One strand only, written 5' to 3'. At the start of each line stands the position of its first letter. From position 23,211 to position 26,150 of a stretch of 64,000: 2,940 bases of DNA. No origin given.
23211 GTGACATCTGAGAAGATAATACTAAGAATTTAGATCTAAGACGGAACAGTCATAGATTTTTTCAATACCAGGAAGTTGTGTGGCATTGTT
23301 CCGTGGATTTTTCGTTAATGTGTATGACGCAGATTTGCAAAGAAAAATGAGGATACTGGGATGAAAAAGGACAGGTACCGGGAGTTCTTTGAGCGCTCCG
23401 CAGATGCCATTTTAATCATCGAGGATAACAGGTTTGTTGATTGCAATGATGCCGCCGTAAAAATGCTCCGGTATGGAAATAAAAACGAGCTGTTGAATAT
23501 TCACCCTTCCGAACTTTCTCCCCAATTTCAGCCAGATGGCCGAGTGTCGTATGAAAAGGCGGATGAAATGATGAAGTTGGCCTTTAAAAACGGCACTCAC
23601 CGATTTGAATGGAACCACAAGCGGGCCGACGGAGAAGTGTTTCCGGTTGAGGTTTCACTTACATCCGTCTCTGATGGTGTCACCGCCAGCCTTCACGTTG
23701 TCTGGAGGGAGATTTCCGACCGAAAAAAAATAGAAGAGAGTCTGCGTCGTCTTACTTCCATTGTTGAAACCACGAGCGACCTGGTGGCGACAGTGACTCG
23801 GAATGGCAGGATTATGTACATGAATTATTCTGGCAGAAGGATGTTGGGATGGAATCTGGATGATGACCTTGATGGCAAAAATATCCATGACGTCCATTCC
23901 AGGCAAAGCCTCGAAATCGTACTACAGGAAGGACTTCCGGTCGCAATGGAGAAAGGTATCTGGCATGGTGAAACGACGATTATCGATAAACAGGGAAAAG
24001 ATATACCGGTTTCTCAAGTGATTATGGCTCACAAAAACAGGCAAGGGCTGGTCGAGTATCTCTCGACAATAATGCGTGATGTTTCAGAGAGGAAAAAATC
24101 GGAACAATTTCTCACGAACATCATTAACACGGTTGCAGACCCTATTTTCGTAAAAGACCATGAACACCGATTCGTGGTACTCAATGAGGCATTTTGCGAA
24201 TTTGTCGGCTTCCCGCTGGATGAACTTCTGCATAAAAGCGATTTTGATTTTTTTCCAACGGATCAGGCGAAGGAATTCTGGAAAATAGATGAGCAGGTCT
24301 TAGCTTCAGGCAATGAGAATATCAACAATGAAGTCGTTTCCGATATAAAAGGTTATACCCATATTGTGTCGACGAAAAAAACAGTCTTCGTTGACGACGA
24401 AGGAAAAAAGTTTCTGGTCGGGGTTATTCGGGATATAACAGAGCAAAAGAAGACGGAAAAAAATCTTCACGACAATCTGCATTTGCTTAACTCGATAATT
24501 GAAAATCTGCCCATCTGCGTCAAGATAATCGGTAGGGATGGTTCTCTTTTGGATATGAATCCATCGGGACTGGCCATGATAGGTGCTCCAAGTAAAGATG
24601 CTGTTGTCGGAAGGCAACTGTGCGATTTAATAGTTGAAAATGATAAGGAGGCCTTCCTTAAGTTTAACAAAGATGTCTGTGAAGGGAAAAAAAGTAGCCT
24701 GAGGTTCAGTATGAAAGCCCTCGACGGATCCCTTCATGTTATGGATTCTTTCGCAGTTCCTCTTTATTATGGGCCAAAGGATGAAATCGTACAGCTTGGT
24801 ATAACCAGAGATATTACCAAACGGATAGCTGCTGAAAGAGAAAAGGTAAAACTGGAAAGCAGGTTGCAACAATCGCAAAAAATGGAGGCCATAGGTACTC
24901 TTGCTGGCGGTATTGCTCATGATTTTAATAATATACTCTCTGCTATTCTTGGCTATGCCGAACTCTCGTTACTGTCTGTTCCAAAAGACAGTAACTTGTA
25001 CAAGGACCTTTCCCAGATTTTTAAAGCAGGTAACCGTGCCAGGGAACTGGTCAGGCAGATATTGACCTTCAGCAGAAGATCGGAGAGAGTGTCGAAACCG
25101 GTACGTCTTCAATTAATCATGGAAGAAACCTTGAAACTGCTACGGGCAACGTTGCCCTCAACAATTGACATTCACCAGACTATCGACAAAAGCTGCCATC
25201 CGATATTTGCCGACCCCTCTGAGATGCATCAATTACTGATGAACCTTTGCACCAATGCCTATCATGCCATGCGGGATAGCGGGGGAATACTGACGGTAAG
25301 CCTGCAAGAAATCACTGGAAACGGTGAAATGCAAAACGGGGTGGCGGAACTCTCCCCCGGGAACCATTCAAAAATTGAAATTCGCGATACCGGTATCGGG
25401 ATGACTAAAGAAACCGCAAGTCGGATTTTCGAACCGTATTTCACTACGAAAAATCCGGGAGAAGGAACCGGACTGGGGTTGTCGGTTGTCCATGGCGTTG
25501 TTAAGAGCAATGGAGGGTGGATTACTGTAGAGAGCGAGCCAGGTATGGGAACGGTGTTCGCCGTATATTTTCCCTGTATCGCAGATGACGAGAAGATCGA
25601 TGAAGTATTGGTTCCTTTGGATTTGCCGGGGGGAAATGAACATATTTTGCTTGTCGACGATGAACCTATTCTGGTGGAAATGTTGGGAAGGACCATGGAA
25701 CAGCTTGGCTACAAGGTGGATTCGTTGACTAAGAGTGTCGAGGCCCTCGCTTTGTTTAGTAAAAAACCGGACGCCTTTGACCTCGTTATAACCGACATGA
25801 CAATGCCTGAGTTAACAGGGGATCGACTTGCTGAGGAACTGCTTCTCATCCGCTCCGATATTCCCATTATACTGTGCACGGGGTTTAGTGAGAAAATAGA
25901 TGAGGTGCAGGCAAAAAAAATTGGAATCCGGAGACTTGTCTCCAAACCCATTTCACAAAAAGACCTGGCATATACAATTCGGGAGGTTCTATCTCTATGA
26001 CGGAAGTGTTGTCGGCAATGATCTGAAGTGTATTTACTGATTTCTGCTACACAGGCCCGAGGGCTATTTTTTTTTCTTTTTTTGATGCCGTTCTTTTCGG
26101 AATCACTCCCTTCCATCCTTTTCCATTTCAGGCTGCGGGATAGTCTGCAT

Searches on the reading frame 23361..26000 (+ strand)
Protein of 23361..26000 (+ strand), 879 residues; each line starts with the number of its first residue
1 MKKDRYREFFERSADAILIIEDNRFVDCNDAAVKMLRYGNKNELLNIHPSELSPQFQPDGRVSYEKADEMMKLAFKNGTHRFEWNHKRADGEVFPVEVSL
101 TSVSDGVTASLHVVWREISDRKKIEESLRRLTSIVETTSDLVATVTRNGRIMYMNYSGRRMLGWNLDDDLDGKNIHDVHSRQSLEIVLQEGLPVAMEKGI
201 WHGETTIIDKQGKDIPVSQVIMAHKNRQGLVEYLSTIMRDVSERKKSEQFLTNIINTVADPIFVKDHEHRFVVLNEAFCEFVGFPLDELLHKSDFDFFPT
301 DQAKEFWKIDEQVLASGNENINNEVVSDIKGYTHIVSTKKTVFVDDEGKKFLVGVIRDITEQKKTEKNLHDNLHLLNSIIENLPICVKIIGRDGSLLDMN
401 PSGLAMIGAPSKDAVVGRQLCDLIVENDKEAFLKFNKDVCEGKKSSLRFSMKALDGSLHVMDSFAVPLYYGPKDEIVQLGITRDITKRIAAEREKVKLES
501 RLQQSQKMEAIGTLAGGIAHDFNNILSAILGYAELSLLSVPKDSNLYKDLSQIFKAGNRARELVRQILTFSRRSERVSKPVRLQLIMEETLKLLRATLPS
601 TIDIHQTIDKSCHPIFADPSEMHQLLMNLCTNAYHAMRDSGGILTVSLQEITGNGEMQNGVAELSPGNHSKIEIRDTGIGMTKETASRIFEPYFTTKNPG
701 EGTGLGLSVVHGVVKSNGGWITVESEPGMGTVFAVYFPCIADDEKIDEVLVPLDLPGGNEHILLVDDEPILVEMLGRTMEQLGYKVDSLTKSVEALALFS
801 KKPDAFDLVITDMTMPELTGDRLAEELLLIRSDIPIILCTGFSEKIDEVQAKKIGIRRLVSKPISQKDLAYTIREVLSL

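Call 10: search_protein_families(library=pfam, proteins=[window:23361-26000:+], max_evalue=0.001)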
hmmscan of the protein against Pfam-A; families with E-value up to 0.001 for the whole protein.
window:23361-26000:+ (879 aa): 8 families
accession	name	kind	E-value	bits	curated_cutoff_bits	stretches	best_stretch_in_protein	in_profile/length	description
PF13426.13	PAS_9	-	1.6e-41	141.2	27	4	15-120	2-103/103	PAS domain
PF00989.32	PAS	-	2.7e-38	130.9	22.6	3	251-359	3-113/113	PAS fold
PF08448.16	PAS_4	-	5e-35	120.5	23.1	3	258-363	4-109/110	PAS fold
PF13188.13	PAS_8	-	1.9e-24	85.1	21.8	3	5-61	2-55/65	PAS domain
PF00072.30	Response_reg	-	1.2e-21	77.3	30.2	1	762-873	1-110/111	Response regulator receiver domain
PF02518.31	HATPase_c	-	3.9e-21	76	26.4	1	618-738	2-108/111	Histidine kinase-, DNA gyrase B-, and HSP90-like ATPase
PF00512.31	HisKA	-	3.8e-11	43.3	26.9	1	512-574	3-64/66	His Kinase A (phospho-acceptor) domain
PF08447.18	PAS_3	-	5.1e-06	27.1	25.6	0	272-355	2-88/89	PAS fold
